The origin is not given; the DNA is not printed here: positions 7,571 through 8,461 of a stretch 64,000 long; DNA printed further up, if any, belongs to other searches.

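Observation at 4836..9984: Candidate new lipid or lipopeptide module: RRE-like radical SAM/SPASM, CDP-alcohol phosphatidyltransferase, PatA/HtrB-like acyltransferase and a Cys-less rSAM paralogue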

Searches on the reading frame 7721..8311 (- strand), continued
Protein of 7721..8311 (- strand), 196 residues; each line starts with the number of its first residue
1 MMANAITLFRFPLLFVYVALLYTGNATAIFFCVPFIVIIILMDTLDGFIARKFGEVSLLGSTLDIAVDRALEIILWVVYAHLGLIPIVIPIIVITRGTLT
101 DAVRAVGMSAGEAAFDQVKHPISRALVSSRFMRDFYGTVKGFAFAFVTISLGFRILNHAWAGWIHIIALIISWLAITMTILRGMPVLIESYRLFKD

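Call 60: find_encoding_contigs(protein=P0216, flank=6000, max_places=1)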
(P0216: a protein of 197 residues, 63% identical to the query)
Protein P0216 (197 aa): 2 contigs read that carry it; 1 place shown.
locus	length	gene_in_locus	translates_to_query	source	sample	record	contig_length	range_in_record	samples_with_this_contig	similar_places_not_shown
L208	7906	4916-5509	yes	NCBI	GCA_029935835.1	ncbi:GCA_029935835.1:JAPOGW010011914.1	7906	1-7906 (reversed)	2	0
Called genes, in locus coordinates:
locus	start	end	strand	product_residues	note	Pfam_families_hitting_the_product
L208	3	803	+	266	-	?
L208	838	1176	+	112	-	-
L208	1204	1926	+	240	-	PF03734:YkuD (weak)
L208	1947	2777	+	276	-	PF01513:NAD_kinase, PF20143:NAD_kinase_C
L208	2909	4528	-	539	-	PF14537:Cytochrom_c3_2 (faint), PF22113:Mtrc-MtrF_II-IV_dom (faint), PF14522:Cytochrome_C7 (faint), PF11783:Cytochrome_cB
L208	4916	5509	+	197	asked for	PF01066:CDP-OH_P_transf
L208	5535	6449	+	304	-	PF03279:Lip_A_acyltrans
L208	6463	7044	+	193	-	PF01569:PAP2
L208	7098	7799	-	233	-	PF09335:VTT_dom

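Call 63: search_protein_families(library=padloc, proteins=[window:7721-8311:-], max_evalue=0.001)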
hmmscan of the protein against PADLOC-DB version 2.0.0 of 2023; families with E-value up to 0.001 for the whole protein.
window:7721-8311:- (196 aa): 0 families
